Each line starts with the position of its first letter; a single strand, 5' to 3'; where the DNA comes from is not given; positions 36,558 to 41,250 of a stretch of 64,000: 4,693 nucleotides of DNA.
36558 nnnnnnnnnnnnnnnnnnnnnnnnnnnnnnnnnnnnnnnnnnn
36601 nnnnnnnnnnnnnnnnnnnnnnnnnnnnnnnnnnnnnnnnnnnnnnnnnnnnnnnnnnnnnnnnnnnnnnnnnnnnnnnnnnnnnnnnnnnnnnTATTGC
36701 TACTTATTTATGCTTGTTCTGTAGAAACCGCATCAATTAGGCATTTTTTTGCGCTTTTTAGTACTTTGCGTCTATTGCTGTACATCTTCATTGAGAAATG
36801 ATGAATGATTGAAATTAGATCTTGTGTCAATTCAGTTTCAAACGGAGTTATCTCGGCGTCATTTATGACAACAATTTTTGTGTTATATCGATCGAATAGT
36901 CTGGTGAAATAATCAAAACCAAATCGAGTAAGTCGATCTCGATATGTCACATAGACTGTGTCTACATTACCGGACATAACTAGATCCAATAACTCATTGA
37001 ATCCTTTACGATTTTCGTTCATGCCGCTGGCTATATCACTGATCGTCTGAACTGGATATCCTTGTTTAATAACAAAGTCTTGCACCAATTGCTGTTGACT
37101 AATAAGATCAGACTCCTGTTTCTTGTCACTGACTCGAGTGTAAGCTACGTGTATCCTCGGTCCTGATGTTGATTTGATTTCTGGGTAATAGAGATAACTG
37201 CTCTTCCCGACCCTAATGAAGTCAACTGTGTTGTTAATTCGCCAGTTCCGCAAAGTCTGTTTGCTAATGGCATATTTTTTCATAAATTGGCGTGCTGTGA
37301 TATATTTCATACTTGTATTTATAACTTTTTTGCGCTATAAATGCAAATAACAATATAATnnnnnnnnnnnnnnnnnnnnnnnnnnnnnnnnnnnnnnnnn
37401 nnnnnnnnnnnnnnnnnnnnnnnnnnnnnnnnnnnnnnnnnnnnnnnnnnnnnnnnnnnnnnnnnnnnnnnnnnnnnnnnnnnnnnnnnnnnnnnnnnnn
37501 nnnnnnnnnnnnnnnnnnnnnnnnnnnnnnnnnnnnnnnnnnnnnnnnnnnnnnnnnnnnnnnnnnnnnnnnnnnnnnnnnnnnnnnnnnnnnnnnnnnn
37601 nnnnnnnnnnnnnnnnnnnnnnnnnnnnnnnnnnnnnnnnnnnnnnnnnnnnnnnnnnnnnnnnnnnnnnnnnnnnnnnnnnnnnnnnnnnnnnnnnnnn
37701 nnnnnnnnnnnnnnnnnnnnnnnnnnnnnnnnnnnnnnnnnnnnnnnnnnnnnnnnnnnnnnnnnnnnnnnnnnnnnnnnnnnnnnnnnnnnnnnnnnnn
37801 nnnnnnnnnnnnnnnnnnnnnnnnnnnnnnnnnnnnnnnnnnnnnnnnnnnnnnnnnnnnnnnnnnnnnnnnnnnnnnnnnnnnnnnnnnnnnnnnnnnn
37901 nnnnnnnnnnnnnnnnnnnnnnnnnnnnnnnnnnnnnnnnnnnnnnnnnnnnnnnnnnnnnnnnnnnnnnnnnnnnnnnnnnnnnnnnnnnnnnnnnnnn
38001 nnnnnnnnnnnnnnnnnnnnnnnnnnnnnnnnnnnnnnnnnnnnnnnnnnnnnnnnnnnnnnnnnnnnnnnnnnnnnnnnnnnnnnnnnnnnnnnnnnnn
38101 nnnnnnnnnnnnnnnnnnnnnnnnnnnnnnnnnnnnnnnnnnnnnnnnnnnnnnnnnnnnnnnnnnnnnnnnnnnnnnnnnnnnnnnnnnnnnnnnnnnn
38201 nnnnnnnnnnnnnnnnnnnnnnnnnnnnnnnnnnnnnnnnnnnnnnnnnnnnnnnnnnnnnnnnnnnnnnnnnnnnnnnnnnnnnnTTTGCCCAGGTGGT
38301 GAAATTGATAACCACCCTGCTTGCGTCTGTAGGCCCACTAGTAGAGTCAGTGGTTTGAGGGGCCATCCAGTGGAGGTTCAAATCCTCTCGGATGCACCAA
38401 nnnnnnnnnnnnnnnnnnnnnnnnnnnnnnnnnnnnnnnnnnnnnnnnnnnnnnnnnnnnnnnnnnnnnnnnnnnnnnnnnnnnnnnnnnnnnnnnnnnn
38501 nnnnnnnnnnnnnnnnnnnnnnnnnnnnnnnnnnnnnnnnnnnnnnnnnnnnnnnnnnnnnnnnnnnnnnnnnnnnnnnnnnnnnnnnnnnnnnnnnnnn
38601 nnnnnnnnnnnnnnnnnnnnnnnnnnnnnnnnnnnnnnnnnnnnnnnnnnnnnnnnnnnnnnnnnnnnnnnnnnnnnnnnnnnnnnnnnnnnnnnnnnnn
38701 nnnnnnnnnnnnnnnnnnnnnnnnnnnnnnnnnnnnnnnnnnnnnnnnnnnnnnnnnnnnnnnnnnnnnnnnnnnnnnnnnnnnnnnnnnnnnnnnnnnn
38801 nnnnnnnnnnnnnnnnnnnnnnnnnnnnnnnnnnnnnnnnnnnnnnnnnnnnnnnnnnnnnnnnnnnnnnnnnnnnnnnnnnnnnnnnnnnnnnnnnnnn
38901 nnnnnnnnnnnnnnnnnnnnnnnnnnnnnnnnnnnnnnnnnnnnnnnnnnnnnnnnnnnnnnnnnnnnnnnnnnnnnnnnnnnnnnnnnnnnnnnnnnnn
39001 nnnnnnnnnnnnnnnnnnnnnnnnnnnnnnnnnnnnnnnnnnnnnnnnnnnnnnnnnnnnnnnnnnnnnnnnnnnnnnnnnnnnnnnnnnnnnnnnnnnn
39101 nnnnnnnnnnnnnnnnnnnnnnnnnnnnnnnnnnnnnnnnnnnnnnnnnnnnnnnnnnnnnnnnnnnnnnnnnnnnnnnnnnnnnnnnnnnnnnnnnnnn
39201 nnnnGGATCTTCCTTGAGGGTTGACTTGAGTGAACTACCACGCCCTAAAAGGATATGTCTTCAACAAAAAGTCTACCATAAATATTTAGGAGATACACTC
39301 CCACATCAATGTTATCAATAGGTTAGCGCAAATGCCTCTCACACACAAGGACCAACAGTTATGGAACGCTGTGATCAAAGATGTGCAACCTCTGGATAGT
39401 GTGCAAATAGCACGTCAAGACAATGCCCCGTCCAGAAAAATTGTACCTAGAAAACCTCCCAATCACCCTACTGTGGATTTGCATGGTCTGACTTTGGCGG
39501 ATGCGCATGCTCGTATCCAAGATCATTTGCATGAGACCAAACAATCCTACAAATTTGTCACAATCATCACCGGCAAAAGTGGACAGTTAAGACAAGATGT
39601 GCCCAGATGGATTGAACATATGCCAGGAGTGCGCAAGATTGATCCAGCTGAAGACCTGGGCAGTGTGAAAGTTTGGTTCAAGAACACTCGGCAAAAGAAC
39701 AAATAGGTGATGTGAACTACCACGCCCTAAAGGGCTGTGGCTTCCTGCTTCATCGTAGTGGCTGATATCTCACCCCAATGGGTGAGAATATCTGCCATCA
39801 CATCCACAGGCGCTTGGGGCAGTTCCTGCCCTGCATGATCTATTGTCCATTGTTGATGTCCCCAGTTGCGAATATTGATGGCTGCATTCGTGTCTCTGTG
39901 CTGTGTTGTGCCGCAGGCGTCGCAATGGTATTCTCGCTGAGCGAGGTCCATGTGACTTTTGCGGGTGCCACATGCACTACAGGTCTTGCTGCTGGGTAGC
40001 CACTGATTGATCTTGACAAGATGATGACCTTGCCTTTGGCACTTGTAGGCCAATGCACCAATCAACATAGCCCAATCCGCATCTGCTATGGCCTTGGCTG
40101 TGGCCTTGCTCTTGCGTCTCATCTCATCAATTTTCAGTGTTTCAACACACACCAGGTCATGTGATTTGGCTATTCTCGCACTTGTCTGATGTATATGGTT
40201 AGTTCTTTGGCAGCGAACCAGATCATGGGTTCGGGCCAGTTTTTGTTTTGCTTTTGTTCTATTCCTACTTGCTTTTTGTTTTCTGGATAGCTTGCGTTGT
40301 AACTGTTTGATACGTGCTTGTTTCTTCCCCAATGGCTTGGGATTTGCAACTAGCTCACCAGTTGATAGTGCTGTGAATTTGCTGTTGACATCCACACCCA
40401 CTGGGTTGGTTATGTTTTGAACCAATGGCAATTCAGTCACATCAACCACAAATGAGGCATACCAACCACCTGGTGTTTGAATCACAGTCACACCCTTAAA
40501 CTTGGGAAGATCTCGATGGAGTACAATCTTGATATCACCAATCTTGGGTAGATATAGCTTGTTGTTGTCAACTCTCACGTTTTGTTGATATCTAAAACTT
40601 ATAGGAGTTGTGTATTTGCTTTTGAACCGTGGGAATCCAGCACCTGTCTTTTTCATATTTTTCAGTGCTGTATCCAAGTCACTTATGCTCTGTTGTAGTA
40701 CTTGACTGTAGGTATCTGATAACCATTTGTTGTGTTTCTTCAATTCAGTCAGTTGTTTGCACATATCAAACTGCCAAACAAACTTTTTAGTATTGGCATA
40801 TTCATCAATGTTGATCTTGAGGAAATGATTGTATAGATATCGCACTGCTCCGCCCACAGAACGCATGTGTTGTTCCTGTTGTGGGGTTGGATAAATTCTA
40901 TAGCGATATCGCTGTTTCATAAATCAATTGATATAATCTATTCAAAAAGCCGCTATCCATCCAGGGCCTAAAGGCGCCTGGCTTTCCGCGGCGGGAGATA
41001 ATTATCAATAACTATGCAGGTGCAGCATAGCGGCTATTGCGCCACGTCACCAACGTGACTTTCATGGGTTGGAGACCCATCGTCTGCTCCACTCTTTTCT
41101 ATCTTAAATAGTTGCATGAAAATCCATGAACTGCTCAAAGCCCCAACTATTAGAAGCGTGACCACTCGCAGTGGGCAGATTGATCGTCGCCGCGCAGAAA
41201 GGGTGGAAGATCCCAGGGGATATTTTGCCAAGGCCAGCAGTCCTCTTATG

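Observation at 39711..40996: tnpB-only IS200/IS605 family in 3 full copies plus deletion derivatives, no cognate tnpA in window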

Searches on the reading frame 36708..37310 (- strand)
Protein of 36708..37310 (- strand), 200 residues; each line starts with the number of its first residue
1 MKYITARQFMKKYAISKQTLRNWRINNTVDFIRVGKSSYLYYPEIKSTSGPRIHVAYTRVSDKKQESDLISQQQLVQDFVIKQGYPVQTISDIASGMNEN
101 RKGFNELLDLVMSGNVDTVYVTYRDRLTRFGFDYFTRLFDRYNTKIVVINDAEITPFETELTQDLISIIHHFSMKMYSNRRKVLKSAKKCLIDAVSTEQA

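Call 73: search_protein_families(library=pfam, proteins=[window:36708-37310:-], max_evalue=0.1)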
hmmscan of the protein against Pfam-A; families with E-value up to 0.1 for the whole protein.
window:36708-37310:- (200 aa): 3 families
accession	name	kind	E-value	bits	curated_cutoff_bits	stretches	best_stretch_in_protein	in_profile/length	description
PF00239.26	Resolvase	-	4e-21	76.1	23.3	1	55-189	2-140/145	Resolvase, N terminal domain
PF06480.20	FtsH_ext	-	0.053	14.2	25.5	0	94-158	21-70/103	FtsH Extracellular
PF02761.20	Cbl_N2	-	0.085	13.9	22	0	118-146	49-77/84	CBL proto-oncogene N-terminus, EF hand-like domain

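Call 74: search_protein_families(library=phrogs, proteins=[window:36708-37310:-], max_evalue=0.01)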
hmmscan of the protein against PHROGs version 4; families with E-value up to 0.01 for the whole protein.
window:36708-37310:- (200 aa): 4 families
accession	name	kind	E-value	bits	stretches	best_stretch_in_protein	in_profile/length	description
phrog_6620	-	integration and excision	3.8e-47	161.5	1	6-190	4-193/201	transposase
phrog_125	-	DNA, RNA and nucleotide metabolism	5.3e-12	46.8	1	55-174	23-136/254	DNA invertase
phrog_95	-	integration and excision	1.8e-10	41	1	50-154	86-197/651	integrase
phrog_10458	-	unknown function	0.00053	21.2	0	2-42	38-78/91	-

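Call 81: search_protein_families(library=ncbifam, proteins=[window:36708-37310:-], max_evalue=0.01)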
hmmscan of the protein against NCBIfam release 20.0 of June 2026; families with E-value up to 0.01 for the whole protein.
window:36708-37310:- (200 aa): 5 families
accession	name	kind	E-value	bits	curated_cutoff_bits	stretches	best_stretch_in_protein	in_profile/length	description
NF033518.0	transpos_IS607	equivalog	1.3e-46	158.5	110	1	8-182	2-184/187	IS607 family transposase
NF041201.1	recomb_XisF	equivalog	3.3e-16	59.3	375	1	55-181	2-129/465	fdxN element excision recombinase XisF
NF049883.1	resolv_YneB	equivalog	2.7e-08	33.5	175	1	55-178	3-132/211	YneB family resolvase-like protein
NF047344.1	SCCmet_CcrA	equivalog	4.7e-06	26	700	1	55-152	5-104/442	cassette chromosome recombinase CcrA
NF047343.1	SCCmet_CcrB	equivalog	0.0024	16.6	900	1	56-173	11-133/542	cassette chromosome recombinase CcrB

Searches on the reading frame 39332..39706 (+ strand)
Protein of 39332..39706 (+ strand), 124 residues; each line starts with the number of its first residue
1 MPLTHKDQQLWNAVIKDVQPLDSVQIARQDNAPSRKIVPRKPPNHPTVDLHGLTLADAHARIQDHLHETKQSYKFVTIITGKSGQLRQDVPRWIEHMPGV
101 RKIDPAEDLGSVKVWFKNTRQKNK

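Call 9: search_protein_families(library=pfam, proteins=[window:39332-39706:+], max_evalue=0.01)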
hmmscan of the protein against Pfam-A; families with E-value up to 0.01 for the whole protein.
window:39332-39706:+ (124 aa): 2 families
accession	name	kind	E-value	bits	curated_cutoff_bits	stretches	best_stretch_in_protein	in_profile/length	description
PF01713.27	Smr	-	3.4e-10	40.4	25.7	1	48-107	1-63/77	Smr domain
PF00046.35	Homeodomain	-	0.0078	16.5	22.9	0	111-124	43-56/57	Homeodomain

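Call 54: find_related_loci(query=window:39332-39706:+, collection=viral_contigs, flank=3500)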
Query window:39332-39706:+ (124 aa) in viral_contigs; peptide patterns used: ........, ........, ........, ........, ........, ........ (x = any residue, [..] = any of these).
10 stretches matched a pattern, but none encodes a relative of the query by tblastn (E <= 1e-3).

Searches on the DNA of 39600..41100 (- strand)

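Call 8: search_dna_similar(query=window:39600-41100:-, collection=phages, mode=distant, max_rows=20)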
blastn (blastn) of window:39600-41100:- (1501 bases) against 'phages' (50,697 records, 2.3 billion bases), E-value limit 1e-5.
No match.

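Call 49: search_rna_families(source=window, start=39650, end=40050, threshold=evalue, max_evalue=10, show_alignments=2)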
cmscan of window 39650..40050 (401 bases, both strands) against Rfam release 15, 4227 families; matches with E-value up to 10: 5.
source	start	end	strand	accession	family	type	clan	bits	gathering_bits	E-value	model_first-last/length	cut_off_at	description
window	39742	39810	-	RF03064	RAGATH-18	Gene; sRNA;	-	19.7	44.9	0.39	1-71/71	no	RAGATH-18 RNA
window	39902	39974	+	RF03562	mir-2004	Gene; miRNA;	-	18.7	100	0.81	1-98/98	no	mir-2004 microRNA precursor family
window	39892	39990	+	RF02093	mir-2968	Gene; miRNA;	-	18.4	70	1.1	1-106/106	no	mir-2968 microRNA precursor family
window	39743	39790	-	RF03024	Rothia-sucC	Cis-reg;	-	12.9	64.5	8.8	1-59/59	no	Rothia-sucC RNA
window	39675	39783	-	RF02479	GlsR13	Gene; snRNA; snoRNA; CD-box;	-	12.1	100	4.3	1-100/100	no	Small nucleolar RNA GlsR13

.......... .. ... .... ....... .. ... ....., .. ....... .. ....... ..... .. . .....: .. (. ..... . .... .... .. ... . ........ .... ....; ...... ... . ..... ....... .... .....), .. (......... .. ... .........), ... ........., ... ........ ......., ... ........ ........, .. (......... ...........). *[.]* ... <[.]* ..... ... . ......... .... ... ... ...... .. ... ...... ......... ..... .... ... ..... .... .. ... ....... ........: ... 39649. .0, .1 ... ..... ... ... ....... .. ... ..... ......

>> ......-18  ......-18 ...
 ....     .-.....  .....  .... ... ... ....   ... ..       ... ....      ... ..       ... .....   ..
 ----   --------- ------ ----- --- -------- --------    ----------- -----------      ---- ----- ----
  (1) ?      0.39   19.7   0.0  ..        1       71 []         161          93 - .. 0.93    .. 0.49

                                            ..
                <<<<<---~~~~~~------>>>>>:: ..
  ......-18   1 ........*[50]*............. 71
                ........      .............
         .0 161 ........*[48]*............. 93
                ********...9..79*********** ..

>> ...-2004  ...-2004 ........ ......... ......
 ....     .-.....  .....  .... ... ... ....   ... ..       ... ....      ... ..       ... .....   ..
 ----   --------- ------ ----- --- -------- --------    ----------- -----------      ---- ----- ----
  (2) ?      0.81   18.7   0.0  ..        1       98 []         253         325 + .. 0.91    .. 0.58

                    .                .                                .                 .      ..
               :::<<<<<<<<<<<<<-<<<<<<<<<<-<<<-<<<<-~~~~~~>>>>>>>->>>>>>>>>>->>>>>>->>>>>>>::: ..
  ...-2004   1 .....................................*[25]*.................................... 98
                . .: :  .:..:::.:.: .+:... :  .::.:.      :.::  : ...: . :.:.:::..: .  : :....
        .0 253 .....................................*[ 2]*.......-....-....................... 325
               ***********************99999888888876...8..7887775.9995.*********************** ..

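Call 89: search_rna_families(sources=[L022, L026, L028], threshold=evalue, max_evalue=10, show_alignments=1)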
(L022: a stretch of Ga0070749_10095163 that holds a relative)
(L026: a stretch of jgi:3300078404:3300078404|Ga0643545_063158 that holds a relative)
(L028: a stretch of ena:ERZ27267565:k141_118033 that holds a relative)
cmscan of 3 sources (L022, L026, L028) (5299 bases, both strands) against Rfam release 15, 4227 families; matches with E-value up to 10: 9.
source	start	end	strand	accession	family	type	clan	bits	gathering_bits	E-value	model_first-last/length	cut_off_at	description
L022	217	265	+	RF00630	P26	Gene;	-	23.4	36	0.13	1-66/66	no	Pseudomonas sRNA P26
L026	434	511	-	RF00364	mir-BART2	Gene; miRNA;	-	22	60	1.7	1-62/62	no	mir-BART2 microRNA precursor family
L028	1313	1381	+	RF03064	RAGATH-18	Gene; sRNA;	-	20.3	44.9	3.6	1-71/71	no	RAGATH-18 RNA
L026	1634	1702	+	RF03064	RAGATH-18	Gene; sRNA;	-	20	44.9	4.4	1-71/71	no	RAGATH-18 RNA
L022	1431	1518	+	RF00292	snoTBR5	Gene; snRNA; snoRNA; CD-box;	-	19.9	44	0.32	1-94/94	no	Small nucleolar RNA TBR5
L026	770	844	+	RF00204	snoR12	Gene; snRNA; snoRNA; CD-box;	-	19.8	39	5.1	1-83/83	no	Small nucleolar RNA R12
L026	1430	1508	+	RF02248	Six3os1_3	Gene; lncRNA;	-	19.2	40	0.1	1-75/75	no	Six3os1 conserved region 3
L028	1555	1579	+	RF02751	ES036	Gene; sRNA;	-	18.2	37.6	7.6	1-43/43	no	ES036 (CssrF) sRNA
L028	1049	1087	+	RF00613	SNORD94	Gene; snRNA; snoRNA; CD-box;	-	16.5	60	2.1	1-137/137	no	Small nucleolar RNA SNORD94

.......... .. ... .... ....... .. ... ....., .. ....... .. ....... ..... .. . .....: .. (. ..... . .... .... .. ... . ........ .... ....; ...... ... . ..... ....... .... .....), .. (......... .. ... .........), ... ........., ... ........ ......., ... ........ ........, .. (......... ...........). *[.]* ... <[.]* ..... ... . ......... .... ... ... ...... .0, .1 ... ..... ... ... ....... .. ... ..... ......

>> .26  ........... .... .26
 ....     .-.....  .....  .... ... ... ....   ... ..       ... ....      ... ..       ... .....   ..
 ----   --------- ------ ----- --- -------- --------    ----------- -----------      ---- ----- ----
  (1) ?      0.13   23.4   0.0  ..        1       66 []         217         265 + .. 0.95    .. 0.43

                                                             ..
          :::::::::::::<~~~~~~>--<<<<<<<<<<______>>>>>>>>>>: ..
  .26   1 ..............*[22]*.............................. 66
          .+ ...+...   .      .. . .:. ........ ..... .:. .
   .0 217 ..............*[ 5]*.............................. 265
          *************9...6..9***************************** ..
